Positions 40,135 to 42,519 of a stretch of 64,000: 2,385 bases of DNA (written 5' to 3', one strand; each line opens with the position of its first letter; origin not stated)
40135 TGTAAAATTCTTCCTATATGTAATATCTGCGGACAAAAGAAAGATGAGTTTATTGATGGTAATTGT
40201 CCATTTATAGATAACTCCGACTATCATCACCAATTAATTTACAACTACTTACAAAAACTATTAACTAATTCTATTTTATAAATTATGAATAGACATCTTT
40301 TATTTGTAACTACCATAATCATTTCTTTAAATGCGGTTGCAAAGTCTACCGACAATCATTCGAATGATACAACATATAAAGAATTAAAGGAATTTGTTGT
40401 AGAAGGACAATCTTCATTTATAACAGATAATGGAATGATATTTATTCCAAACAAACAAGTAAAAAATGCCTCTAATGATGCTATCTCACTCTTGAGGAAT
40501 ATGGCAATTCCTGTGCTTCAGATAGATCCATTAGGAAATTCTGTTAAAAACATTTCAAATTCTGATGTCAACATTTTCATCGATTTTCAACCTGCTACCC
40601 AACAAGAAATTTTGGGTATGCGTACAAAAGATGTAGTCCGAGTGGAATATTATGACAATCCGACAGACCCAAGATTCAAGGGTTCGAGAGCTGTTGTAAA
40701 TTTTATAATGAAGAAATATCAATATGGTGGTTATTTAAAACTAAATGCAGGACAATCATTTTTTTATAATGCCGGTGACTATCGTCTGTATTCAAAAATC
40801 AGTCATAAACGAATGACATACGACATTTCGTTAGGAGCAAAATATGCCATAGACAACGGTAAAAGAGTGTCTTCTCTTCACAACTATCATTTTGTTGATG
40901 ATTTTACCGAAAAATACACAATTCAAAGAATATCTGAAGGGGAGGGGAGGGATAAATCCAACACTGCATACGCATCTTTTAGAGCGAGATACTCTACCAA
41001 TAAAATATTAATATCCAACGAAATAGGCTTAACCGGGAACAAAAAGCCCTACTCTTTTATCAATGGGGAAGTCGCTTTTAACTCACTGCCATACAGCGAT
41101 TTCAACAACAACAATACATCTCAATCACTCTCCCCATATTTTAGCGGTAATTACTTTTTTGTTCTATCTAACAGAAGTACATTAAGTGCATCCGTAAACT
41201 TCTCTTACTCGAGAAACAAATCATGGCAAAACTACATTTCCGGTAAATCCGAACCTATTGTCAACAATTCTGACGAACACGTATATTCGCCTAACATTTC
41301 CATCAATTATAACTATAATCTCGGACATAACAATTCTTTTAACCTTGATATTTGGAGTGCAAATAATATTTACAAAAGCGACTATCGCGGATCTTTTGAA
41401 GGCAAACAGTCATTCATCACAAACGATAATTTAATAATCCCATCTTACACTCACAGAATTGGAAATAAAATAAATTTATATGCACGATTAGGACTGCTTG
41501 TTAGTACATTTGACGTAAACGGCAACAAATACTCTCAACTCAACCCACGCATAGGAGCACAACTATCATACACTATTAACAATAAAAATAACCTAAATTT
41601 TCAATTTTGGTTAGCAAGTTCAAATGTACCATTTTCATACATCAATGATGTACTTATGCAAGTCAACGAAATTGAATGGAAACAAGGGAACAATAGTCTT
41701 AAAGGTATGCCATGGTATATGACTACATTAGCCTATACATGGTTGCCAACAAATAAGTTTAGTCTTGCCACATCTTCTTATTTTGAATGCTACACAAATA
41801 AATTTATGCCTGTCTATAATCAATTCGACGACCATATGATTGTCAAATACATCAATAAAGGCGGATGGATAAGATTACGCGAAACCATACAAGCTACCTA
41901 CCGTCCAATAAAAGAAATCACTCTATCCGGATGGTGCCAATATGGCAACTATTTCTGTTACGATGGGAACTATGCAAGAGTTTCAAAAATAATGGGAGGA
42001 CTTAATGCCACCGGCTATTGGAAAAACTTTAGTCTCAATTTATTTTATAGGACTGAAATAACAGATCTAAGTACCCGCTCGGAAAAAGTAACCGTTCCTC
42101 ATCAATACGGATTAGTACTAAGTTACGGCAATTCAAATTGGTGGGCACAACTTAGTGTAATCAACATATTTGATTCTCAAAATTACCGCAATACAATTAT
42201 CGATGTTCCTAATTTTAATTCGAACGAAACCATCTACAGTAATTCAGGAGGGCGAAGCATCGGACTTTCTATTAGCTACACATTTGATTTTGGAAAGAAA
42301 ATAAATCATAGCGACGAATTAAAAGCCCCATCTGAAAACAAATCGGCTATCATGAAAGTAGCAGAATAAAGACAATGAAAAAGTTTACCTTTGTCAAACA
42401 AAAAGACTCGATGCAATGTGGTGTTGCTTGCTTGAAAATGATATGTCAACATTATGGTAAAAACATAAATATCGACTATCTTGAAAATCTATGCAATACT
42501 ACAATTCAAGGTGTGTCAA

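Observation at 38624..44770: Compact radical-SAM RiPP operon: GG-leader Cys-rich peptide, SPASM maturase, OM barrel, C39-ABC exporter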

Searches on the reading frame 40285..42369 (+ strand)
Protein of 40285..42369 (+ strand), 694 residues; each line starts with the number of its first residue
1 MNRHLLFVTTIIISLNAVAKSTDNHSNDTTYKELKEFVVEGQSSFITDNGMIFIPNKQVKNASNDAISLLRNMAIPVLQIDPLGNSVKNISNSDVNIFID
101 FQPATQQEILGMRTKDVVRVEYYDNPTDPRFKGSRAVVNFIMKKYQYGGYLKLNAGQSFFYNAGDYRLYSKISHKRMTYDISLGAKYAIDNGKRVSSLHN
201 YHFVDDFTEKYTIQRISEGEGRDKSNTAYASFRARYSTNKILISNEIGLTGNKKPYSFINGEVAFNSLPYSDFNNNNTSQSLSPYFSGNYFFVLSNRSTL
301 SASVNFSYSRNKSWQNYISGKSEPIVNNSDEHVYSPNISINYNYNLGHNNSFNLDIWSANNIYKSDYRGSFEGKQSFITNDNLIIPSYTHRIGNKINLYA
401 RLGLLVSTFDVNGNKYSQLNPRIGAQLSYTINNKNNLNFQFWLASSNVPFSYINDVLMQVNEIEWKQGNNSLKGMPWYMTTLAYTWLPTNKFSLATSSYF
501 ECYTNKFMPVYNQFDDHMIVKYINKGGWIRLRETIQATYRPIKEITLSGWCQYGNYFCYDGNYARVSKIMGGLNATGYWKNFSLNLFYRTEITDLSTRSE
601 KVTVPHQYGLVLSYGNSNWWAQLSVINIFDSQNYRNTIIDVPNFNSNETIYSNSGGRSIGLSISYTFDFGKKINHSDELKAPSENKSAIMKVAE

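Call 3: search_protein_families(library=ncbifam, proteins=[window:40285-42369:+], max_evalue=0.01)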
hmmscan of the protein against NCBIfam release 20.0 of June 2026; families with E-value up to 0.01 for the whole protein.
window:40285-42369:+ (694 aa): 0 families

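Call 4: search_protein_families(library=pfam, proteins=[window:40285-42369:+], max_evalue=0.01)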
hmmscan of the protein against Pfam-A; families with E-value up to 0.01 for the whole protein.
window:40285-42369:+ (694 aa): 0 families

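Call 34: find_homologous_proteins(query=window:40285-42366:+)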
Query window:40285-42366:+ (694 aa): 36 proteins with E <= 0.001 among 8000 candidates.
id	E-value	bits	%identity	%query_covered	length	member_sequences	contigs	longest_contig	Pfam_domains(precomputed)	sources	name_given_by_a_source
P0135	0.0e+0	1103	78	87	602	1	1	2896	-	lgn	-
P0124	0.0e+0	1062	99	69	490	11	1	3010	-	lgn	-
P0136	2.5e-262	890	56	100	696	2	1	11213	-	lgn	-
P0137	7.9e-99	350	32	96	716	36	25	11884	-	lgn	-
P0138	4.4e-84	301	30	99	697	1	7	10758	-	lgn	-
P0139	6.9e-83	297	31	100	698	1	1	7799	-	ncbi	-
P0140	1.1e-80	290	31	95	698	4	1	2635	-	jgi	-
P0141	1.5e-77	280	30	88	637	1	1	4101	-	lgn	-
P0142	2.3e-75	273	30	95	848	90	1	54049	PF13620.13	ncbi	-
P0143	3.6e-69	252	31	95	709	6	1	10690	-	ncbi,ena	-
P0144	1.5e-67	247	28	100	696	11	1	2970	-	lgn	-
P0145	3.4e-67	246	29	98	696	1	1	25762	-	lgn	-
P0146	1.6e-66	243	28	99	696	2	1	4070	-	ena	-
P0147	1.9e-66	243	29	98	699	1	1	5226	-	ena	-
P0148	2.2e-66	243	30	95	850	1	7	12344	-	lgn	-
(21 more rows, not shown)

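Call 44: search_protein_families(library=pfam, proteins=[window:40285-42366:+], max_evalue=10)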
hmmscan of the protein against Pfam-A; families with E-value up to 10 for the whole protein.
window:40285-42366:+ (694 aa): 0 families

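Call 51: predict_structure(alignment_id=A2)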
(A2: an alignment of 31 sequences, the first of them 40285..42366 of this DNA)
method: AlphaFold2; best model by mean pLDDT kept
length: 694 residues; sequences in the alignment: 31
mean_pLDDT: 84.7   pTM: 0.79
mean pLDDT of the five models: 84.7, 83.4, 82.8, 82.3, 81.8
residues with pLDDT >= 90: 340; 70-90: 276; 50-70: 39; < 50: 39
segments of 3 or more residues with pLDDT < 50: 1-3, 20-39, 673-685, 692-694
pLDDT, mean of each block of 10 residues (from residue 1): 59 62 38 45 79 90 90 89 78 84 80 89 78 82 80 91 90 89 92 92 85 93 93 88 91 94 81 93 92 86 92 91 87 93 86 91 90 86 91 86 90 85 91 91 86 85 89 89 92 94 90 90 90 94 90 88 81 92 92 86 91 89 88 87 92 87 87 38 48 39
secondary structure, 60 per line:
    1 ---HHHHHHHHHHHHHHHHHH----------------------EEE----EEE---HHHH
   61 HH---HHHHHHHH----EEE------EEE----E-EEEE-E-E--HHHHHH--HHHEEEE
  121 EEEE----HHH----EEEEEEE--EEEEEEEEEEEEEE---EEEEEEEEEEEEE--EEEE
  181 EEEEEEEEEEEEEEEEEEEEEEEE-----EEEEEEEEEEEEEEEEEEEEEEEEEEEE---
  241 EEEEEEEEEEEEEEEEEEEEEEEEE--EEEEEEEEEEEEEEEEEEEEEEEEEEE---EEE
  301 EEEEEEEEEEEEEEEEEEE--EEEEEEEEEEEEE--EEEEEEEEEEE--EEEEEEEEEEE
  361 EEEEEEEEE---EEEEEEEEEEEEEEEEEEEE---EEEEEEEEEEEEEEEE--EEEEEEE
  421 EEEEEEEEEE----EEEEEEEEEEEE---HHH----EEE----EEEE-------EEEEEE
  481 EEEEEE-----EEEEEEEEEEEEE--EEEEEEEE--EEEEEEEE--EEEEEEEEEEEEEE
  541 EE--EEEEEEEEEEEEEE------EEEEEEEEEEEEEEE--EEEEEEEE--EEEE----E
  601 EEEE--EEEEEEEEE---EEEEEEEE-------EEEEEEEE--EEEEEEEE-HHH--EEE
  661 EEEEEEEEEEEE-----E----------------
elements in order (helices of 4 or more, strands of 3 or more residues): H4-21 E44-46 E51-53 H57-62 H66-73 E78-80 E87-89 E96-99 H106-111 E117-124 E136-142 E145-158 E162-174 E177-204 E210-237 E241-265 E268-294 E298-319 E322-334 E337-347 E350-369 E373-392 E396-411 E414-430 E435-446 E457-459 E464-467 E475-486 E492-504 E507-514 E517-524 E527-542 E545-558 E565-579 E582-589 E592-595 E600-604 E607-615 E619-626 E634-641 E644-651 E658-672

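Call 53: fold_search(model_id=the predicted structure, library=pdb)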
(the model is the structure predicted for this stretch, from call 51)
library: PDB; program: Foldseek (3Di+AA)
matches with E <= 10: 846; with E <= 0.001: 277
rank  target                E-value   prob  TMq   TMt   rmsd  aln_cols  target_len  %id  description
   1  8p98_A                5.8e-18  1.00  0.48  0.52  11.0       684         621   12  BtuB3G3 bound to cyanocobalamin with ordered EL8 (released 2023-08-16)
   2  8p97_A                7.0e-18  1.00  0.47  0.51  11.1       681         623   12  BtuB3G3 bound to cyanocobalamin with disordered EL8 (released 2023-08-16)
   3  2o5p_B                1.2e-17  1.00  0.54  0.50   9.6       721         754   11  Crystal structure of the full length ferric pyoverdine outer membrane receptor FpvA of Pseudomonas aeruginosa in its a (released 2007-10-30)
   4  2o5p_A                1.4e-17  1.00  0.53  0.48  10.2       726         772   10  Crystal structure of the full length ferric pyoverdine outer membrane receptor FpvA of Pseudomonas aeruginosa in its a (released 2007-10-30)
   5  3efm                  2.2e-17  1.00  0.48  0.57  10.0       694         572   11  Structure of the alcaligin outer membrane recepteur FauA from Bordetella pertussis (released 2009-03-31)
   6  9nn6_A                3.6e-17  1.00  0.55  0.59  10.0       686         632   11  E. coli Cir in Complex with the RBD of Microcin V (released 2025-09-24)
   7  9gbc_A                4.0e-17  1.00  0.55  0.57   9.9       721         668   13  Bacteroides thetaiotaomicron siderophore transporter XusA in complex with surface-exposed lipoprotein XusB (released 2025-08-06)
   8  9dhe                  5.5e-17  1.00  0.53  0.58  10.4       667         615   12  The crystal structure on the heme/hemoglobin transporter ChuA, in complex with heme (released 2025-05-21)
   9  5odw_A                7.3e-17  1.00  0.54  0.49  10.1       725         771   11  Structure of the FpvAI-pyocin S2 complex (released 2017-11-08)
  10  1fep                  9.2e-17  1.00  0.55  0.56   8.8       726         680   11  FERRIC ENTEROBACTIN RECEPTOR (released 1999-01-13)
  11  2gsk_A                9.2e-17  1.00  0.48  0.55  13.0       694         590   14  Structure of the BtuB:TonB Complex (released 2006-06-13)
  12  9dir_B                1.2e-16  1.00  0.54  0.58  10.4       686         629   12  Cryo-EM structure of the heme/hemoglobin transporter ChuA, in complex with de novo designed binder G7 (released 2025-05-21)
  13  1po3_B                1.3e-16  1.00  0.53  0.57  10.0       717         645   11  Crystal structure of ferric citrate transporter FecA in complex with ferric citrate (released 2003-11-18)
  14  4aip_A                1.5e-16  1.00  0.51  0.53  10.7       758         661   11  The FrpB iron transporter from Neisseria meningitidis (F3-3 variant) (released 2013-01-23)
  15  5odw_B                1.8e-16  1.00  0.52  0.49  10.4       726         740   11  Structure of the FpvAI-pyocin S2 complex (released 2017-11-08)
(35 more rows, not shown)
